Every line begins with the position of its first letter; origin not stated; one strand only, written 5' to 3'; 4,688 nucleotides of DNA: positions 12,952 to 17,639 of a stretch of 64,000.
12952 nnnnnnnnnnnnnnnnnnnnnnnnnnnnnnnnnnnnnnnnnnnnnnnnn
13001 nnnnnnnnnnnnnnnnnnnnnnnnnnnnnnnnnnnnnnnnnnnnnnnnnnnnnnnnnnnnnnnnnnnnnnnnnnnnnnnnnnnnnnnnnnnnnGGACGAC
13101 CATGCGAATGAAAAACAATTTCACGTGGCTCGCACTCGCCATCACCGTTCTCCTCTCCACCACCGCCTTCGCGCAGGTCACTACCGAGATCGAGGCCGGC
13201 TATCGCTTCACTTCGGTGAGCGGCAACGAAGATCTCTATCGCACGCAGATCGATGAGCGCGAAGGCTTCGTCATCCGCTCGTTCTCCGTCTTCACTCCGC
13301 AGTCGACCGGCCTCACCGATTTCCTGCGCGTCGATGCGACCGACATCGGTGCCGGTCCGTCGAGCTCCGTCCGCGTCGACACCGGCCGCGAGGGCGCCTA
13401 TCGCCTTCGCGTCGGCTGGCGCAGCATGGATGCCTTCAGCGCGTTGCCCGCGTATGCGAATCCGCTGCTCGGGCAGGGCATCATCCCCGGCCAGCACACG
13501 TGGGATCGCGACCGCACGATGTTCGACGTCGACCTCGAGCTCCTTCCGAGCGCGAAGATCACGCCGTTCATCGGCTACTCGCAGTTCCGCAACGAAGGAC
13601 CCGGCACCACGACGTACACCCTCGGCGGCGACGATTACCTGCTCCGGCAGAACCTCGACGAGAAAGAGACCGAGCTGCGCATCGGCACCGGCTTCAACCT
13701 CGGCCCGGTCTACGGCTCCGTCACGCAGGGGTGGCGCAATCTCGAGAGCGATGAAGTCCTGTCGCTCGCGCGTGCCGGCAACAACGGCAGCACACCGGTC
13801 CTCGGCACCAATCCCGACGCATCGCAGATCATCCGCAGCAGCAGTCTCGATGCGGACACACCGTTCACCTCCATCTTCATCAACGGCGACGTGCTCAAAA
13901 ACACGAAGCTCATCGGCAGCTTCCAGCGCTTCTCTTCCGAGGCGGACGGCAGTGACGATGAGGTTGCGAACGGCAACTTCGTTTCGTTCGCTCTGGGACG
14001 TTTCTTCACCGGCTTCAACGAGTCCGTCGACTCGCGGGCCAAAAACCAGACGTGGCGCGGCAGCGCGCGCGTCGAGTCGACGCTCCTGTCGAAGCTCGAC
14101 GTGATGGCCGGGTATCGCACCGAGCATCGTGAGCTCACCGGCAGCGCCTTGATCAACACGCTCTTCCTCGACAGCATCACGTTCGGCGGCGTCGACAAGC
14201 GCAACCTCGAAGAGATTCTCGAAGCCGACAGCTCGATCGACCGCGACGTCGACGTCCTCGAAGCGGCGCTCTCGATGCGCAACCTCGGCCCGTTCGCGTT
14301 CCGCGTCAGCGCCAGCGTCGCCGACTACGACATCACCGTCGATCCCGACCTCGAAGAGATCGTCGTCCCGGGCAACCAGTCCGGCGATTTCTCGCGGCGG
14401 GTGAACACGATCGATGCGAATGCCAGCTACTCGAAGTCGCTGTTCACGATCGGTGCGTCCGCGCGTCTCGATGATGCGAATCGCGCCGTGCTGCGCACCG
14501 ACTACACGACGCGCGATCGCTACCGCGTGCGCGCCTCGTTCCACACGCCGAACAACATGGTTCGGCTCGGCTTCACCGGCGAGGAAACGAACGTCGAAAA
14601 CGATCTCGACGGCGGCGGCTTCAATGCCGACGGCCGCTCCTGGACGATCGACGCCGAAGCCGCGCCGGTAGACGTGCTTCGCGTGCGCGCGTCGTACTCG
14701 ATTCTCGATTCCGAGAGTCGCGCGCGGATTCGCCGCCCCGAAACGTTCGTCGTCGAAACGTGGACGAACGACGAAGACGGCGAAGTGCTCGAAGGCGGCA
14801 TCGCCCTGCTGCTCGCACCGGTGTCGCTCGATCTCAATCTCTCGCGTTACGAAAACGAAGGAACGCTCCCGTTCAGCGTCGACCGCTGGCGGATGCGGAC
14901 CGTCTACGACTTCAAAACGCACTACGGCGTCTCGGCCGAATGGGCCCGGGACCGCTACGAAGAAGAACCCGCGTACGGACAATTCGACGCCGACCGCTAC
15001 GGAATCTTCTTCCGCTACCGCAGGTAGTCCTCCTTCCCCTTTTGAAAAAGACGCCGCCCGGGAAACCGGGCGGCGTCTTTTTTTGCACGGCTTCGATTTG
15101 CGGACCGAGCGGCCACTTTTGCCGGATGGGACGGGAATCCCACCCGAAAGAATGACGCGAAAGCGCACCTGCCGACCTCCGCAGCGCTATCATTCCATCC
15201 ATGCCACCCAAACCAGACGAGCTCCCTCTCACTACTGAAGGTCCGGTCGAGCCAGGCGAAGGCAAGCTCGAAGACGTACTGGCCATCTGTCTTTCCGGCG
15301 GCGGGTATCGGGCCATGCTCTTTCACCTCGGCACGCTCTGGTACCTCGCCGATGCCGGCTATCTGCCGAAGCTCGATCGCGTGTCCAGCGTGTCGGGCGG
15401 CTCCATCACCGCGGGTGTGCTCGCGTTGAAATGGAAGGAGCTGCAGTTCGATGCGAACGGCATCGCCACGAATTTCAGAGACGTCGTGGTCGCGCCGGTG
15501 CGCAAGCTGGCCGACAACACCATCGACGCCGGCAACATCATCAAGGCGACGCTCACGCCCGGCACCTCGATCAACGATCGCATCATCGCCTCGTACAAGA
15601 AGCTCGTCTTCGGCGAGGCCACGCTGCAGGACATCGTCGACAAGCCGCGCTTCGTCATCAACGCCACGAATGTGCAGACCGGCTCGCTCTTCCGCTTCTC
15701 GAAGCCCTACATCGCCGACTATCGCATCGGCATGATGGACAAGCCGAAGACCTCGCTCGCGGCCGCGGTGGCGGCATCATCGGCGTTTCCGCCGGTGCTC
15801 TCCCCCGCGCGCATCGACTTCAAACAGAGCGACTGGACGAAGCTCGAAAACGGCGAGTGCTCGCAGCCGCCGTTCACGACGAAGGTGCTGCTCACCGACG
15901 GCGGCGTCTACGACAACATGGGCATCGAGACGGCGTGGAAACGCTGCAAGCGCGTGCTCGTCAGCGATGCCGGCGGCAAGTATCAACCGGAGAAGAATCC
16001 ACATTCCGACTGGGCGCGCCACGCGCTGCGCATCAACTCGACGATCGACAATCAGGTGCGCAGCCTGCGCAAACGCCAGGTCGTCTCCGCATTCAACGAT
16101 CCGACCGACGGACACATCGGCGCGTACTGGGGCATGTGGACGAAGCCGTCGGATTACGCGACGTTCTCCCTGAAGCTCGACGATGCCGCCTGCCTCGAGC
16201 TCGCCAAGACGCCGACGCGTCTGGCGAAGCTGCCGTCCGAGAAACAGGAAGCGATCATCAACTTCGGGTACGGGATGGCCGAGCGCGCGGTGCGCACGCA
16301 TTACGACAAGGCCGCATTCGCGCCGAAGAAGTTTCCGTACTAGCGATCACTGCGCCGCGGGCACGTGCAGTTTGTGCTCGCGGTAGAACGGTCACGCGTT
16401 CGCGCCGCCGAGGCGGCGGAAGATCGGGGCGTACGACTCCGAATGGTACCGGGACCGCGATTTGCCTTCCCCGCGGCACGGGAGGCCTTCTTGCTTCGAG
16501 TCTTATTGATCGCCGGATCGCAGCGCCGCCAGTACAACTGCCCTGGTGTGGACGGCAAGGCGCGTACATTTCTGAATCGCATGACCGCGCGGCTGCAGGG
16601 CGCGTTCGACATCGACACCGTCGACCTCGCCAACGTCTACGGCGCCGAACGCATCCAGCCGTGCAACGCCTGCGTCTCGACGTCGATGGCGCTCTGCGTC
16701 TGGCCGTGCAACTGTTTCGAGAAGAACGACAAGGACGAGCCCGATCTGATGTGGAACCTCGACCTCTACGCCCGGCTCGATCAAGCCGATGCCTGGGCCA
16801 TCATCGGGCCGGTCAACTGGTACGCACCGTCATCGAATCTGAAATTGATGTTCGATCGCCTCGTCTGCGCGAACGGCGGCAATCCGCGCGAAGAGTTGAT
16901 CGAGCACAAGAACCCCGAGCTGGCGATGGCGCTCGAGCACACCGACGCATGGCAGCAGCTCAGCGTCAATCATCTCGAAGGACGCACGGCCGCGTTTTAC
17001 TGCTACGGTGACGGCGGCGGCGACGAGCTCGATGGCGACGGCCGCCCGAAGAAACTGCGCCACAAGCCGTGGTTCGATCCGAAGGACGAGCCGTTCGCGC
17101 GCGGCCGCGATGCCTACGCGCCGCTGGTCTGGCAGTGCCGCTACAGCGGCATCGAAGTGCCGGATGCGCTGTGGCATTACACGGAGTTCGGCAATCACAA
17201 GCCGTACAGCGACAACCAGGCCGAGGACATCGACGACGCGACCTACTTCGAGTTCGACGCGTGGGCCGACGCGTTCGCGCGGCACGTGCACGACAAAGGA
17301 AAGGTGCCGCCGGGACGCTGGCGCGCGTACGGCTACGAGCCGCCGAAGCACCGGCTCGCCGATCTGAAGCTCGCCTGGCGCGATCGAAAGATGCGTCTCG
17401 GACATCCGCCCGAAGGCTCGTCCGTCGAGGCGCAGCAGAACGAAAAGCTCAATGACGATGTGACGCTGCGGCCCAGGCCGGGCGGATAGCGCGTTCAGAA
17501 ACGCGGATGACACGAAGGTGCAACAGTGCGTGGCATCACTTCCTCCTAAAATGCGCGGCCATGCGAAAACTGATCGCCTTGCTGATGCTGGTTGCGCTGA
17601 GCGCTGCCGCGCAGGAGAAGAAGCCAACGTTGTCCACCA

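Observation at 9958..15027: MtrC-MtrA-MtrB-like porin-cytochrome conduit (two decahaem cytochromes + large beta-barrel) in Shewanella-like gene order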

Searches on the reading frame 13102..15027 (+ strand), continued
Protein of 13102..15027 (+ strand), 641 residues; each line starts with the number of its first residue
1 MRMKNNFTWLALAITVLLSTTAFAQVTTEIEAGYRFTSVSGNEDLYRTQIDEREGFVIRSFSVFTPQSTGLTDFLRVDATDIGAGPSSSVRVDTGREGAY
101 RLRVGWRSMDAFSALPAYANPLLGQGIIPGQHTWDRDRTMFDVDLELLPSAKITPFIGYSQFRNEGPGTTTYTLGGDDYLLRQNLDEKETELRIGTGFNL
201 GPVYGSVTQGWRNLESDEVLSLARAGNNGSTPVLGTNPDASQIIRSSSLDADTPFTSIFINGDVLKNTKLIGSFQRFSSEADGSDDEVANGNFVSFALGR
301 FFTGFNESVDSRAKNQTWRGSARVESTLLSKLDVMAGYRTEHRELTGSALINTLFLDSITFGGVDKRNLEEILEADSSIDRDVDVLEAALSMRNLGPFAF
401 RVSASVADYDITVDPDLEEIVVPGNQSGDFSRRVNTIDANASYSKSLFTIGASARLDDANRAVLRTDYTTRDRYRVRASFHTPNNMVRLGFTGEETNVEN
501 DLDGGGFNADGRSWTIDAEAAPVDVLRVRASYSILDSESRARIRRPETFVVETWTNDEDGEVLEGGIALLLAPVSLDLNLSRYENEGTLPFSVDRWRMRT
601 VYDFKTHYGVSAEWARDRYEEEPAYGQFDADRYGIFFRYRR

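Call 73: list_cluster_members(proteins=[P0183, P0192, P0197, P0202, P0206, P0228, P0238, P0254, P0258, P0263])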
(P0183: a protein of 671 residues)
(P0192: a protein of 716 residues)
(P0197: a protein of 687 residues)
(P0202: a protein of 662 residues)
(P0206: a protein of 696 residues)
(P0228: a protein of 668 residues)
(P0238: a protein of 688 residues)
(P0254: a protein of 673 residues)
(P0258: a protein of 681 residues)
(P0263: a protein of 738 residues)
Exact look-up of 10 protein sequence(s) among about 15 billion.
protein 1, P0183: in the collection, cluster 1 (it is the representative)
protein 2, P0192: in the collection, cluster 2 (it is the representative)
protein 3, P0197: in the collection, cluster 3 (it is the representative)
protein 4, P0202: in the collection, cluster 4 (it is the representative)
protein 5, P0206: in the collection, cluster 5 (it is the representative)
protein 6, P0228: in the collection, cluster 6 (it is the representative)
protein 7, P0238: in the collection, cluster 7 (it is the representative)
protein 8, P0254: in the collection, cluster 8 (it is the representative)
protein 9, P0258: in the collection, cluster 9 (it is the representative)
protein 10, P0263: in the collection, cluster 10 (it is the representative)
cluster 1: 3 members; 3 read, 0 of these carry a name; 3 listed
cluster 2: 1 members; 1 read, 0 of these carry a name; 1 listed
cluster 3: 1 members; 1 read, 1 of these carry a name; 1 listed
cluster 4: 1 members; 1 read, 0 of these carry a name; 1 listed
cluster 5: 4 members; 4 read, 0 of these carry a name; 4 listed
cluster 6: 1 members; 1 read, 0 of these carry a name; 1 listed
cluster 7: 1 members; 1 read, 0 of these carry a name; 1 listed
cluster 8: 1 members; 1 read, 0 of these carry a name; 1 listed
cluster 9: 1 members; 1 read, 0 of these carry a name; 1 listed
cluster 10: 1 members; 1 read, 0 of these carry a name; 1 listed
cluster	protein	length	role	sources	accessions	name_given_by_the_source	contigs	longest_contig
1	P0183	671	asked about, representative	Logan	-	-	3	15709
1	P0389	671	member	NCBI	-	-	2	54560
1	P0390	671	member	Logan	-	-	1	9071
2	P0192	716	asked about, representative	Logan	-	-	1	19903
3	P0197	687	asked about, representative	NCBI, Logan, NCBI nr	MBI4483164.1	MAG: hypothetical protein HY652_09760 [Acidobacteria bacterium] | hypothetical protein [Acidobacteriota bacterium]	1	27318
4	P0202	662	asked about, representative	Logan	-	-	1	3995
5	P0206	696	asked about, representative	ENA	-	-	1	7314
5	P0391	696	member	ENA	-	-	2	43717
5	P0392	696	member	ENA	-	-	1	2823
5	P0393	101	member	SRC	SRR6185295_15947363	-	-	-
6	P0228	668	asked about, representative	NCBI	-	-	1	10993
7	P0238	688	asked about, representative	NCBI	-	-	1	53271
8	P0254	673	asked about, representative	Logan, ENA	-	-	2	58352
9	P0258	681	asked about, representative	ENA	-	-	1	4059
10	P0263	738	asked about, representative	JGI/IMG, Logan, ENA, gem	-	-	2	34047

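Call 74: find_encoding_contigs(protein=P0238, flank=6000, max_places=1)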
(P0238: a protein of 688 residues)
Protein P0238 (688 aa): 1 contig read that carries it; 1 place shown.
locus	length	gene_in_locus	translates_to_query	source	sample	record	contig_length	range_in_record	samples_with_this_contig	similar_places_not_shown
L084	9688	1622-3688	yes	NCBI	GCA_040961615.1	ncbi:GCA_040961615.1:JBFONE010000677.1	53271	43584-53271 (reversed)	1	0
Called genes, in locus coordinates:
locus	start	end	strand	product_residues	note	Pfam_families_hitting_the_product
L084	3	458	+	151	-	?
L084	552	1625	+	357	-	PF13435:Cytochrome_C554 (faint), PF14522:Cytochrome_C7 (faint), PF22113:Mtrc-MtrF_II-IV_dom (faint), PF22678:Cytochrom_c_NrfB-like, PF09699:Paired_CXXCH_1 (weak), PF14537:Cytochrom_c3_2 (weak), PF09699:Paired_CXXCH_1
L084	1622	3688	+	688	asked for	-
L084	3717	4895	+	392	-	PF14495:Cytochrom_C550 (faint), PF00034:Cytochrom_C (faint), PF13442:Cytochrome_CBB3 (faint), PF14522:Cytochrome_C7 (faint)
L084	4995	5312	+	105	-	PF02627:CMD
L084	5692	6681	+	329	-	PF03264:Cytochrom_NNT (faint), PF14522:Cytochrome_C7 (faint), PF13435:Cytochrome_C554 (faint), PF14537:Cytochrom_c3_2 (faint), PF22113:Mtrc-MtrF_II-IV_dom (faint), PF22678:Cytochrom_c_NrfB-like (weak), PF09699:Paired_CXXCH_1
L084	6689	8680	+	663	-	-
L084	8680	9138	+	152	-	-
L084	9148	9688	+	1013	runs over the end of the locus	PF04879:Molybdop_Fe4S4, PF00384:Molybdopterin, PF01568:Molydop_binding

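Call 75: find_encoding_contigs(protein=P0197, flank=6000, max_places=1)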
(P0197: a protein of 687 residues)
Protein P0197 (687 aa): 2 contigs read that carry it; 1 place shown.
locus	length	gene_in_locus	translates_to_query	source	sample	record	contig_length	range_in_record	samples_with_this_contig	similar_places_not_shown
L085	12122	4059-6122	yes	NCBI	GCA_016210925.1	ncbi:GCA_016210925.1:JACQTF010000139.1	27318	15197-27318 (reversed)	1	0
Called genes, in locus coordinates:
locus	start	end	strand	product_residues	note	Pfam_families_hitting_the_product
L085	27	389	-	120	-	PF13442:Cytochrome_CBB3, PF00034:Cytochrom_C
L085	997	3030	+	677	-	PF14522:Cytochrome_C7 (faint), PF09699:Paired_CXXCH_1 (faint), PF14537:Cytochrom_c3_2 (faint), PF22113:Mtrc-MtrF_II-IV_dom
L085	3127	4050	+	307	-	PF22113:Mtrc-MtrF_II-IV_dom (faint), PF14522:Cytochrome_C7 (weak), PF14537:Cytochrom_c3_2 (faint), PF22678:Cytochrom_c_NrfB-like, PF09699:Paired_CXXCH_1 (weak), PF22678:Cytochrom_c_NrfB-like (weak), PF09699:Paired_CXXCH_1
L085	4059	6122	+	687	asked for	-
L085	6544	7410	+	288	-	PF14522:Cytochrome_C7 (faint), PF14537:Cytochrom_c3_2 (faint), PF22113:Mtrc-MtrF_II-IV_dom (faint), PF13435:Cytochrome_C554 (faint), PF22678:Cytochrom_c_NrfB-like, PF09699:Paired_CXXCH_1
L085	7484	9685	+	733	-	PF11854:MtrB_PioB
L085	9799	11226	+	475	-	-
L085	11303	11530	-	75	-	PF04023:FeoA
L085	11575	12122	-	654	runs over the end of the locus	PF01926:MMR_HSR1, PF02421:FeoB_N, PF03193:RsgA_GTPase (faint), PF07670:Gate, PF07664:FeoB_C, PF07670:Gate (weak)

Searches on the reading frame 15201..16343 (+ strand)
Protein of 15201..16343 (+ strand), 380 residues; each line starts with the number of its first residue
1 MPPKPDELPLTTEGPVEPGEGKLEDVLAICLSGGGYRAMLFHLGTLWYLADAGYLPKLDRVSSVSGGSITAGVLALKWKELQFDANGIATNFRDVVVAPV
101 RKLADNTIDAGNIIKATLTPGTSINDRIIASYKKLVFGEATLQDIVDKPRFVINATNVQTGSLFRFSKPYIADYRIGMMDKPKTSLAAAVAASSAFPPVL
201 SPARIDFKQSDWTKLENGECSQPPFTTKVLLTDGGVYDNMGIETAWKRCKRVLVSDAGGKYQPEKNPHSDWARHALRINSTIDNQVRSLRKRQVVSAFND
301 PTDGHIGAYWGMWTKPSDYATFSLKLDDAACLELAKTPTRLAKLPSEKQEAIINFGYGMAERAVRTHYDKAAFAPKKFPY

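Call 16: search_protein_families(library=pfam, proteins=[window:15201-16343:+], max_evalue=0.001)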
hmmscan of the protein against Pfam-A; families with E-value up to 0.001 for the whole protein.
window:15201-16343:+ (380 aa): 1 family
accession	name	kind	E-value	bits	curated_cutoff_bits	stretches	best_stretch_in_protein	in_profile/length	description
PF01734.28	Patatin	-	1.1e-23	84.8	27.7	1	29-246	1-191/191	Patatin-like phospholipase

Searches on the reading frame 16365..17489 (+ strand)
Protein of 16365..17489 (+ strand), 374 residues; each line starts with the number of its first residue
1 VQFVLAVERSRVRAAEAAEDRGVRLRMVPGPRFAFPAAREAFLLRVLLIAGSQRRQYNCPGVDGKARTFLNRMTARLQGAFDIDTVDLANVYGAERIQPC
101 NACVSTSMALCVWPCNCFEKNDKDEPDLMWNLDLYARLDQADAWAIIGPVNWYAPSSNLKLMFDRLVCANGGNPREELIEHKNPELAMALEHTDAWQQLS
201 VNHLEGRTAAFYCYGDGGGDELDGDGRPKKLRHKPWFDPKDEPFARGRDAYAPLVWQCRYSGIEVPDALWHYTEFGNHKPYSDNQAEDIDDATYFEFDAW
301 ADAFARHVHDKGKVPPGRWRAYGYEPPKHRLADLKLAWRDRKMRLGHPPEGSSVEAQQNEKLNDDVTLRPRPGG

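Call 16: search_protein_families(library=pfam, proteins=[window:16365-17489:+], max_evalue=0.001)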
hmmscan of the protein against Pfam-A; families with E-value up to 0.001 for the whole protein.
window:16365-17489:+ (374 aa): 1 family
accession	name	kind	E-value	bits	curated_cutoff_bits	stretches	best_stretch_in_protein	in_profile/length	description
PF03358.20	FMN_red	-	1.6e-08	34.7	24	1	45-173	2-99/152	NADPH-dependent FMN reductase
